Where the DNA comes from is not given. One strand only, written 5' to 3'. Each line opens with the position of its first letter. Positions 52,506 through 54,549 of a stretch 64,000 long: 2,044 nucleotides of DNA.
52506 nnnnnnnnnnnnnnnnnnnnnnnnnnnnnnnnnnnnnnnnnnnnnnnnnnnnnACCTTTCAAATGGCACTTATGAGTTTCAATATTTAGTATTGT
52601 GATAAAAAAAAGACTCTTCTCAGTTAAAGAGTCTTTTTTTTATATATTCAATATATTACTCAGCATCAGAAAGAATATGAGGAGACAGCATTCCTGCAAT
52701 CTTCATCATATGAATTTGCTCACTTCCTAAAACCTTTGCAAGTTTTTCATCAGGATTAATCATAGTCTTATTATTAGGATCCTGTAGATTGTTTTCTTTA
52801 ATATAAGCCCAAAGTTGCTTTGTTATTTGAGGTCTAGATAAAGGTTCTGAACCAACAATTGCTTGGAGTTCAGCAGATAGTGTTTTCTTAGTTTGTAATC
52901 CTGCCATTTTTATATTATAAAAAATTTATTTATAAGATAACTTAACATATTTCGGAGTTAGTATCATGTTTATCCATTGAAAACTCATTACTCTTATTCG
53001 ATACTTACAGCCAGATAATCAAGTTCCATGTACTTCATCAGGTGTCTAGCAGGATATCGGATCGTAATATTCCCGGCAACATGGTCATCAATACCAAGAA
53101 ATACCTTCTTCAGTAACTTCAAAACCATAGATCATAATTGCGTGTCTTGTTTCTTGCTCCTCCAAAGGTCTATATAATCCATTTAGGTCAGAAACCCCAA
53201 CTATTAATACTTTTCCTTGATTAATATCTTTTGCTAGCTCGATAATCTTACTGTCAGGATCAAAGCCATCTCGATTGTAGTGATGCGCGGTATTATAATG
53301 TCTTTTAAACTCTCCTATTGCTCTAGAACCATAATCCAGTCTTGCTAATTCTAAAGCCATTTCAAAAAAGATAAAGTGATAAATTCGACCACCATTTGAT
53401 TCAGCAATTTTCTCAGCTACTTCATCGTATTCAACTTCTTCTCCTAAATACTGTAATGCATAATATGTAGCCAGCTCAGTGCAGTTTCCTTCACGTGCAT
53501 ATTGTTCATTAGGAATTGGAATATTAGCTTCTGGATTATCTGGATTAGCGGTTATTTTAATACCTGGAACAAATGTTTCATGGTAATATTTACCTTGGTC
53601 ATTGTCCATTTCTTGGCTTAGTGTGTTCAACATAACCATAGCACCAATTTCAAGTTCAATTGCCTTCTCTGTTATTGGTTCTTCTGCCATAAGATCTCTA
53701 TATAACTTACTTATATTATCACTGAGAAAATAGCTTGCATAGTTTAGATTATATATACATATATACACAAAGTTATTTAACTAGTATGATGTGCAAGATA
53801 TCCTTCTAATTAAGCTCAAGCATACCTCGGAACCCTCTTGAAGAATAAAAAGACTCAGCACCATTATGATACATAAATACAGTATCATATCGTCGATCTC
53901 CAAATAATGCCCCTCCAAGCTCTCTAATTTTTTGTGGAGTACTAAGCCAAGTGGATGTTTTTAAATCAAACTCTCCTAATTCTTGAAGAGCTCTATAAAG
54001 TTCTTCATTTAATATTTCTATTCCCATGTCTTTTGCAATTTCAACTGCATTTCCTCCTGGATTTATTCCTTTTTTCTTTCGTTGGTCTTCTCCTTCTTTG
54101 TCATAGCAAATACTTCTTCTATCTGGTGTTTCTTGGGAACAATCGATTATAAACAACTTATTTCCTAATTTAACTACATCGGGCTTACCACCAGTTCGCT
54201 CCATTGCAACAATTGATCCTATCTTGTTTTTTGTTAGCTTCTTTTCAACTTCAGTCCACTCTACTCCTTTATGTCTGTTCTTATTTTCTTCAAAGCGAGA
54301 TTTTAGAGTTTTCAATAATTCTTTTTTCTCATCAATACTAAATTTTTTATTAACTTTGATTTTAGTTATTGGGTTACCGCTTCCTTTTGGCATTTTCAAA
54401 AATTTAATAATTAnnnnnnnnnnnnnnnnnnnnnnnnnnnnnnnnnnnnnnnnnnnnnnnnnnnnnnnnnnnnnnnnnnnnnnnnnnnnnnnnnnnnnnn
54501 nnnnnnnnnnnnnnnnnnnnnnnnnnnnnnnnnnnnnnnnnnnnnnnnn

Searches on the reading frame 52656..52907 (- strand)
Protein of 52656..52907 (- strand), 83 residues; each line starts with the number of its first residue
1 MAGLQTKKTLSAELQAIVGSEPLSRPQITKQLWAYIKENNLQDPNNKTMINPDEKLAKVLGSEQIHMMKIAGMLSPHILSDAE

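Call 6: search_protein_families(library=pfam, proteins=[window:52656-52907:-], max_evalue=0.01)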
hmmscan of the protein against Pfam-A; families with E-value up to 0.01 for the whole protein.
window:52656-52907:- (83 aa): 1 family
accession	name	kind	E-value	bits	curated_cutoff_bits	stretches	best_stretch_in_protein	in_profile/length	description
PF02201.23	SWIB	-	1.6e-28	98.7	25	1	9-78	4-74/74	SWIB/MDM2 domain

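Call 18: find_encoding_contigs(protein=window:52656-52907:-, flank=10000, max_places=6)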
Protein window:52656-52907:- (83 aa): 1 contig read that carries it; 1 place shown.
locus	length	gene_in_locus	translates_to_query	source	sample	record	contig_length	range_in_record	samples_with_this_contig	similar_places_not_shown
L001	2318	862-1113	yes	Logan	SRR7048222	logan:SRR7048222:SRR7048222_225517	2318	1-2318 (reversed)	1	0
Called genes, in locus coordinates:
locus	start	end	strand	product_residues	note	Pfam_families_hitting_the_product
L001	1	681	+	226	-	?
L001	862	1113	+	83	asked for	PF02201:SWIB, PF26291:SWIB_eIF2D (weak)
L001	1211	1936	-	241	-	PF09323:DUF1980 (weak), PF21537:DUF1980_C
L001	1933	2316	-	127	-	?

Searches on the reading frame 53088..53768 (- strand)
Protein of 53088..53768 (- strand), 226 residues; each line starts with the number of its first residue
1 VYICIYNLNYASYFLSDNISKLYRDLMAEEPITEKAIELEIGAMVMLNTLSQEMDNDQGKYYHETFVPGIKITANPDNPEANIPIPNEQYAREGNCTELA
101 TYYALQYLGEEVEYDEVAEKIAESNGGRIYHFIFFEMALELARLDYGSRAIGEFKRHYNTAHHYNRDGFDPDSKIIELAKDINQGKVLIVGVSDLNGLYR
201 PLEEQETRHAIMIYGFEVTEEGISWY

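Call 6: search_protein_families(library=pfam, proteins=[window:53088-53768:-], max_evalue=0.01)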
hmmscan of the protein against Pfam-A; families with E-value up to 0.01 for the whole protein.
window:53088-53768:- (226 aa): 1 family
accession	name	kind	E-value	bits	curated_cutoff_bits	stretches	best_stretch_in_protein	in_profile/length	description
PF13529.12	Peptidase_C39_2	-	0.0027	18.7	24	1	95-219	15-133/143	Peptidase_C39 like family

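Call 7: search_protein_families(library=ncbifam, proteins=[window:53088-53768:-], max_evalue=0.01)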
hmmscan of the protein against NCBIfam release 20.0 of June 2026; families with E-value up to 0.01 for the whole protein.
window:53088-53768:- (226 aa): 0 families

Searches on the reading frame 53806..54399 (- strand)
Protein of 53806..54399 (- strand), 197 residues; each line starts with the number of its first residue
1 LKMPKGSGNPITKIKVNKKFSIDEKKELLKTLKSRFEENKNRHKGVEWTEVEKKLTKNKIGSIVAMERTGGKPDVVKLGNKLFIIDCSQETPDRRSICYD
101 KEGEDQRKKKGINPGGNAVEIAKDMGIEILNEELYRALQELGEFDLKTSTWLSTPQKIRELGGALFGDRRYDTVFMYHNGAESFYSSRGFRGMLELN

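Call 6: search_protein_families(library=pfam, proteins=[window:53806-54399:-], max_evalue=0.01)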
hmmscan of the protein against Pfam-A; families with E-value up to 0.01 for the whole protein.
window:53806-54399:- (197 aa): 1 family
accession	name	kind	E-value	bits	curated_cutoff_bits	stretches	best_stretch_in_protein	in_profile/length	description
PF14066.11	DUF4256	-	2.1e-70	236.3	27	1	28-195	1-172/173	Protein of unknown function (DUF4256)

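Call 7: search_protein_families(library=ncbifam, proteins=[window:53806-54399:-], max_evalue=0.01)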
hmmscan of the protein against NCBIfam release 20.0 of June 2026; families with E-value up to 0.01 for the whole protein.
window:53806-54399:- (197 aa): 0 families

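Call 79: find_encoding_contigs(protein=window:53806-54393:-, flank=10000, max_places=3)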
Protein window:53806-54393:- (195 aa): no gene with exactly this product is on record in the collection.

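Call 80: find_encoding_contigs(protein=window:53806-54399:-, flank=10000, max_places=3)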
Protein window:53806-54399:- (197 aa): no gene with exactly this product is on record in the collection.

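Call 81: find_encoding_contigs(protein=window:53809-54399:-, flank=10000, max_places=3)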
Protein seq(197 aa) (197 aa): no gene with exactly this product is on record in the collection.
